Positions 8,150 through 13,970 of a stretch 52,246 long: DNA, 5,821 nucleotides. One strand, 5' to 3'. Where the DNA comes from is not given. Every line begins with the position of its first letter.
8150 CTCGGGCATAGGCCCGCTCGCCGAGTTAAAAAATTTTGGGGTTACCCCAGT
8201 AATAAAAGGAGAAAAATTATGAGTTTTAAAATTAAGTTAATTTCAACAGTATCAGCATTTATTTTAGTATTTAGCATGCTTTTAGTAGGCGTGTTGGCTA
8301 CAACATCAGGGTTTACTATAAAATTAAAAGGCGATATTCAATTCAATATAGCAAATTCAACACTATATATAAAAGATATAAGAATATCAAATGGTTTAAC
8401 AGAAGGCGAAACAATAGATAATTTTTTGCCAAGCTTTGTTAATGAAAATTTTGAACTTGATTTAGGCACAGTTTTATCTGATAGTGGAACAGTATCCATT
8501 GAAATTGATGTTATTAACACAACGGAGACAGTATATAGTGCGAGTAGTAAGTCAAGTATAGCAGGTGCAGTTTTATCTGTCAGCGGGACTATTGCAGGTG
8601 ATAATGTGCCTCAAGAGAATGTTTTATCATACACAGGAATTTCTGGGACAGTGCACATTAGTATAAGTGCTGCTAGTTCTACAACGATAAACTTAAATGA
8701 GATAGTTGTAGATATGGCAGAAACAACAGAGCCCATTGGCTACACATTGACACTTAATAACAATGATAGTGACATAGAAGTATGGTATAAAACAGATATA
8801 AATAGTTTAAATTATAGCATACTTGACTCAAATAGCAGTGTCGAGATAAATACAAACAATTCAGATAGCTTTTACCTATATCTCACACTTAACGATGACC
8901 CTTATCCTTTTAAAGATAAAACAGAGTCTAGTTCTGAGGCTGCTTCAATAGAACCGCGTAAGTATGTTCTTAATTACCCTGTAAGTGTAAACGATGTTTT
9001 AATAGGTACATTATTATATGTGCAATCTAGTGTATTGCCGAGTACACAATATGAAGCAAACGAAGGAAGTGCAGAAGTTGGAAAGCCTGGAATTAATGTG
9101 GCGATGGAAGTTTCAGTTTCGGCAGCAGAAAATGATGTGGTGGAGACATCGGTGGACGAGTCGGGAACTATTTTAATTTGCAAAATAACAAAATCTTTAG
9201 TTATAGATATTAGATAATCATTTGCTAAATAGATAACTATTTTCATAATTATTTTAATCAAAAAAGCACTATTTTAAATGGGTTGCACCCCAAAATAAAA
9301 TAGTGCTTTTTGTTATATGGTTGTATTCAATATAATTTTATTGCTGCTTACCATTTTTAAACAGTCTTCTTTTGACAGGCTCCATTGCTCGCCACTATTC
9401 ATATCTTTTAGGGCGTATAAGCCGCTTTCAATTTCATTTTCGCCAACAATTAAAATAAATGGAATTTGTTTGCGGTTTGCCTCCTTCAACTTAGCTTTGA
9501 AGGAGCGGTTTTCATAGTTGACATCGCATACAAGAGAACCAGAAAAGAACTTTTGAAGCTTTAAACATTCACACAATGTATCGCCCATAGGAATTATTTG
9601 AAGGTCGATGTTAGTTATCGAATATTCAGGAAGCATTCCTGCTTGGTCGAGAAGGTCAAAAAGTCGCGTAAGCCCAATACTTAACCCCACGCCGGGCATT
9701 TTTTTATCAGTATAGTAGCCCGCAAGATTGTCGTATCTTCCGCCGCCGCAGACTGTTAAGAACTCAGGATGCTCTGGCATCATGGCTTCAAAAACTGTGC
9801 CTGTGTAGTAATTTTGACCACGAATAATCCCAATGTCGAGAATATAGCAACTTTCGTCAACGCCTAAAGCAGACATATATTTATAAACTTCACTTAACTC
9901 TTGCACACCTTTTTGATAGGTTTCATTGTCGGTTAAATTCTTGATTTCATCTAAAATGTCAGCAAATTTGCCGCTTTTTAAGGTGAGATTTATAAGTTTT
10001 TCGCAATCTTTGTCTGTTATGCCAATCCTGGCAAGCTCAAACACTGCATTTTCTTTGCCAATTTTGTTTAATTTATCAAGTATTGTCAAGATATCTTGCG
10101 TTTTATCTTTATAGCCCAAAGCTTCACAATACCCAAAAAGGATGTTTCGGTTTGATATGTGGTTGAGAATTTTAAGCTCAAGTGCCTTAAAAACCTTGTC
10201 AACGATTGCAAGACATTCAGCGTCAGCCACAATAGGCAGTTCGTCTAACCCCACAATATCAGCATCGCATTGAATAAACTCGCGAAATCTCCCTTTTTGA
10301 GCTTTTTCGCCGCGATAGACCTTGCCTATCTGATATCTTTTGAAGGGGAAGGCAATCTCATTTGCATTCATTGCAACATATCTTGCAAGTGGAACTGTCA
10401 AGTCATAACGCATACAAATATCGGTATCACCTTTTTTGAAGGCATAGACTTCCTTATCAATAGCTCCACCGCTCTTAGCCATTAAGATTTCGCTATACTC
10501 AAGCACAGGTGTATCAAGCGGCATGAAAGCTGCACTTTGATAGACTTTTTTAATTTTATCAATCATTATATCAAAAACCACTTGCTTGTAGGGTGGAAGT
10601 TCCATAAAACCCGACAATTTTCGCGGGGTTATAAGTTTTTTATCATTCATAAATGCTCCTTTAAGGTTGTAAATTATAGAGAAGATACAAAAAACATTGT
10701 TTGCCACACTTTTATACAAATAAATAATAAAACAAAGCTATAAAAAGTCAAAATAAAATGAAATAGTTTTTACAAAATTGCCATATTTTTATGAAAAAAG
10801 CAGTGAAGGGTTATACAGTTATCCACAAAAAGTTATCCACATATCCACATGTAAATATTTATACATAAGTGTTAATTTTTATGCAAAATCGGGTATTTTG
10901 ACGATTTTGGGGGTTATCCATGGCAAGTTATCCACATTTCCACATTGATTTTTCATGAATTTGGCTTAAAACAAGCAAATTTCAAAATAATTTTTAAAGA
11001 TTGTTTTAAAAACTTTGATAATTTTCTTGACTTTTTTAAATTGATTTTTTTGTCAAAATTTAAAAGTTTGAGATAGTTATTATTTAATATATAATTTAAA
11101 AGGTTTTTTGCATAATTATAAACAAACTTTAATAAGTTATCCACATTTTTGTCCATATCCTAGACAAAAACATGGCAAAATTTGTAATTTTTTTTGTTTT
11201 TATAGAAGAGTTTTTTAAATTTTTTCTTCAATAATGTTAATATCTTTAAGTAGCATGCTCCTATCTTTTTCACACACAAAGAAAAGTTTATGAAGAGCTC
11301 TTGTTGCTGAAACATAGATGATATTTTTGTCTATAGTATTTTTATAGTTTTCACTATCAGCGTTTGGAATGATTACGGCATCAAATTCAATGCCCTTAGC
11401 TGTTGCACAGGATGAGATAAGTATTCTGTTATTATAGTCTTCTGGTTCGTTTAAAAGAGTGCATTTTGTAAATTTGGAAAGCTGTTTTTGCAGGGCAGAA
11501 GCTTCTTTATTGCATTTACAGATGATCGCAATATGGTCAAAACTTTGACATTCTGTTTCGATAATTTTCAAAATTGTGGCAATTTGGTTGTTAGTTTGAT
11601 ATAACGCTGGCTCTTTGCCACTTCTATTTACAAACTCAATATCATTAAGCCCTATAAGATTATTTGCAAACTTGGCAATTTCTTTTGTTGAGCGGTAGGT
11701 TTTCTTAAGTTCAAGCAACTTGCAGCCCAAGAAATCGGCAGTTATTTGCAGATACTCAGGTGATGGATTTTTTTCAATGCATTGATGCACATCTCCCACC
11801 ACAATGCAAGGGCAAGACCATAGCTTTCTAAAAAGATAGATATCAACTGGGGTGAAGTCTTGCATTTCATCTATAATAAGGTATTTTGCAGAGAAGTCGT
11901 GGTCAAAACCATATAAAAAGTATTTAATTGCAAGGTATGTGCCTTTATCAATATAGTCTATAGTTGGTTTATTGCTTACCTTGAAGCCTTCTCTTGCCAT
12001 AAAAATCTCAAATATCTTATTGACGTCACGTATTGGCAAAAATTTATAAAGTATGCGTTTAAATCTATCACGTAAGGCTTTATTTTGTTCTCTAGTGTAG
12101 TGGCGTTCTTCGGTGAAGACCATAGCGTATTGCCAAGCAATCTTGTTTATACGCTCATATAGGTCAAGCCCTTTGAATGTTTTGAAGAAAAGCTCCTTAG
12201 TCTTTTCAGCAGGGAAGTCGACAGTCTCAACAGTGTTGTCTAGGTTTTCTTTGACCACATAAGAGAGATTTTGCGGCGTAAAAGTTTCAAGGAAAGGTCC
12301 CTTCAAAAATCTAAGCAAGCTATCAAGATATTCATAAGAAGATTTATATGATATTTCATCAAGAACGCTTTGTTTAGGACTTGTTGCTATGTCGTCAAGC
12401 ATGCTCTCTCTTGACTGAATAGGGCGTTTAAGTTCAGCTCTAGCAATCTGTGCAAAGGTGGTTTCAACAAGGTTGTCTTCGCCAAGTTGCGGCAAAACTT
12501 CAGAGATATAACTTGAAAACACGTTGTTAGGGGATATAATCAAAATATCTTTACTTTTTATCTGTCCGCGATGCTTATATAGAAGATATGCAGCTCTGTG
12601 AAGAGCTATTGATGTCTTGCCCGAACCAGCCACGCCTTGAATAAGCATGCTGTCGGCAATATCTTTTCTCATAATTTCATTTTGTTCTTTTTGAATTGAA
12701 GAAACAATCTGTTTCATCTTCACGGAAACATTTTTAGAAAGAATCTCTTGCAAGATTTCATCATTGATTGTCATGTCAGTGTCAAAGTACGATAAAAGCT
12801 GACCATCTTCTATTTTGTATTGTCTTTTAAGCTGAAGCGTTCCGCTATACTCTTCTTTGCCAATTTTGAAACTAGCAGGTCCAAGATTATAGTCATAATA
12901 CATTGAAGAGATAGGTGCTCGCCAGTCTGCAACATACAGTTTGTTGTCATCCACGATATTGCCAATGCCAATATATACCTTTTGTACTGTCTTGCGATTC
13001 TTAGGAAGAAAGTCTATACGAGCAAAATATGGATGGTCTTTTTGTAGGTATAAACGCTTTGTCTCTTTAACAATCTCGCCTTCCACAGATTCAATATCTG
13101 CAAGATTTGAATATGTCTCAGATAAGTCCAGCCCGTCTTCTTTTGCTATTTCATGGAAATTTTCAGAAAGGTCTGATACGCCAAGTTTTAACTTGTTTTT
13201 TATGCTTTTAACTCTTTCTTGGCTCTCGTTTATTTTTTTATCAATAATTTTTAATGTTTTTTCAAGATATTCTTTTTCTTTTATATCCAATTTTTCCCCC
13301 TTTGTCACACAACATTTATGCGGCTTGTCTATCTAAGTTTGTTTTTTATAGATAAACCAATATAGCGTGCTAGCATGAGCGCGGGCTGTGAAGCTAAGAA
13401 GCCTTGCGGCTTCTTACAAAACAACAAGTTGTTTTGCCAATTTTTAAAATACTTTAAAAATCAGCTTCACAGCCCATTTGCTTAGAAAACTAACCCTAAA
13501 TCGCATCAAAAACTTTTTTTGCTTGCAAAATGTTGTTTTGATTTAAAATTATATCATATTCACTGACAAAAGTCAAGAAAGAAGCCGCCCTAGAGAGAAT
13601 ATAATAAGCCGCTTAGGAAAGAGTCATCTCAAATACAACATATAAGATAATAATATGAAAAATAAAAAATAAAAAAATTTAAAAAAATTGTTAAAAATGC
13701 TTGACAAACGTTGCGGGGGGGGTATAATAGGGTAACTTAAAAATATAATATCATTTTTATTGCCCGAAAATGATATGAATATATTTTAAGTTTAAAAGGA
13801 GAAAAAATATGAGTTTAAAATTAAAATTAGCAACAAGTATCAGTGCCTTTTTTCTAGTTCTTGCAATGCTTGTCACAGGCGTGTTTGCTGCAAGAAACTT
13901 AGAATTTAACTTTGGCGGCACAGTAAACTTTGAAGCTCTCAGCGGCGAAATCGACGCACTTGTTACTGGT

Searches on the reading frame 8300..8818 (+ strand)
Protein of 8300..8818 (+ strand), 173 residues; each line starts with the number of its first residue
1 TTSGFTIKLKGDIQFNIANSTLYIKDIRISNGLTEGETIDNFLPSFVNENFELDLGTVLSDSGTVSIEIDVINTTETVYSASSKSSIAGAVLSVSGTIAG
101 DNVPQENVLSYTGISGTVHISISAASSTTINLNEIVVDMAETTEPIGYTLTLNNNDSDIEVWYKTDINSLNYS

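Call 82: predict_structure(alignment_id=A5)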
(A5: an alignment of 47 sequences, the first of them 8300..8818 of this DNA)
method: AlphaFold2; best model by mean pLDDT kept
length: 173 residues; sequences in the alignment: 47
mean_pLDDT: 81.4   pTM: 0.73
mean pLDDT of the five models: 81.4, 79.9, 78.6, 77.7, 77.7
residues with pLDDT >= 90: 59; 70-90: 87; 50-70: 24; < 50: 3
segments of 3 or more residues with pLDDT < 50: 1-3
pLDDT, mean of each block of 10 residues (from residue 1): 55 80 91 77 80 72 85 94 87 92 94 94 82 83 64 80 78 72
secondary structure, 60 per line:
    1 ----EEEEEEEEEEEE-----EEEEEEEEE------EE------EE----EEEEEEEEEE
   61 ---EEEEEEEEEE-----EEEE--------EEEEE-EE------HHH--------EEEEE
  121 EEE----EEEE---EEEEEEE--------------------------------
elements in order: E5-16 E22-30 E51-60 E64-73 E79-82 E91-95 E116-123 E128-131 E135-141

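Call 84: fold_search(model_id=the predicted structure, library=pdb)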
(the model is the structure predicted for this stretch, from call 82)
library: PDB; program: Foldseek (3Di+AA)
matches with E <= 10: 886; with E <= 0.001: 0
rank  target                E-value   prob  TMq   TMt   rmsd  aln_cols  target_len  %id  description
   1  2m5g_MODEL_1_A        1.4e-02  0.72  0.29  0.31  11.4       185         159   10  Solution structure of FimA wt (released 2013-11-13)
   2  6erj_A                1.3e-01  0.47  0.32  0.34   7.5       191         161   10  Self-complemented FimA subunit from Salmonella enterica (released 2019-01-30)
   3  9eyo_A                1.4e-01  0.28  0.29  0.28  11.9       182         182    9  The structure of solubilized octameric pore of actinoporin Fav prepared on POPG, cholesterol, sphingomyelin membranes (released 2025-04-23)
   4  6ewp_C                1.8e-01  0.18  0.23  0.24  11.8       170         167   10  Mus musculus CEP120 third C2 domain (C2C) (released 2018-05-02)
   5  6flk_A                1.9e-01  0.16  0.23  0.25  11.4       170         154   11  Crystal structure of Cep120 C2C domain (released 2018-02-14)
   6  7w7i_C                2.7e-01  0.21  0.28  0.17   8.5       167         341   10  Crystal Structure of shaft pilin PitB from pilus islet-2 of Streptococcus oralis (released 2022-06-01)
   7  7w7i_E                3.1e-01  0.23  0.29  0.17   9.4       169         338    8  Crystal Structure of shaft pilin PitB from pilus islet-2 of Streptococcus oralis (released 2022-06-01)
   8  6ewp_B                3.8e-01  0.13  0.23  0.23  11.9       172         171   12  Mus musculus CEP120 third C2 domain (C2C) (released 2018-05-02)
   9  7w7i_G                3.8e-01  0.12  0.23  0.14  15.1       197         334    9  Crystal Structure of shaft pilin PitB from pilus islet-2 of Streptococcus oralis (released 2022-06-01)
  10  7w7i_D                4.7e-01  0.10  0.23  0.14  11.1       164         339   10  Crystal Structure of shaft pilin PitB from pilus islet-2 of Streptococcus oralis (released 2022-06-01)
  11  7f9j_A                4.7e-01  0.06  0.17  0.21  12.4       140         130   14  Thrombocorticin Q25K in complex with Ca2+ (released 2022-07-06)
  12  7f91_A                4.7e-01  0.06  0.18  0.22  12.4       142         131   13  SeMet derivative of Thrombocorticin (released 2022-07-06)
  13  1gyw_B                5.2e-01  0.38  0.31  0.39  11.6       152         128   14  Gamma-adaptin appendage domain from clathrin adaptor AP1 A753D mutant (released 2002-08-22)
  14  8rvd_B                5.2e-01  0.07  0.19  0.17  21.3       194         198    9  Unbound murine diabetogenic 4.1 TCR (released 2025-02-12)
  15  7w7i_F                5.8e-01  0.15  0.27  0.17   8.6       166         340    9  Crystal Structure of shaft pilin PitB from pilus islet-2 of Streptococcus oralis (released 2022-06-01)
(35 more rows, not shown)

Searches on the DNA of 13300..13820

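Call 74: search_rna_families(source=window, start=13300, end=13820, threshold=evalue, max_evalue=1)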
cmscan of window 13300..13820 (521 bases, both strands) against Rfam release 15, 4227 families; matches with E-value up to 1: 0.
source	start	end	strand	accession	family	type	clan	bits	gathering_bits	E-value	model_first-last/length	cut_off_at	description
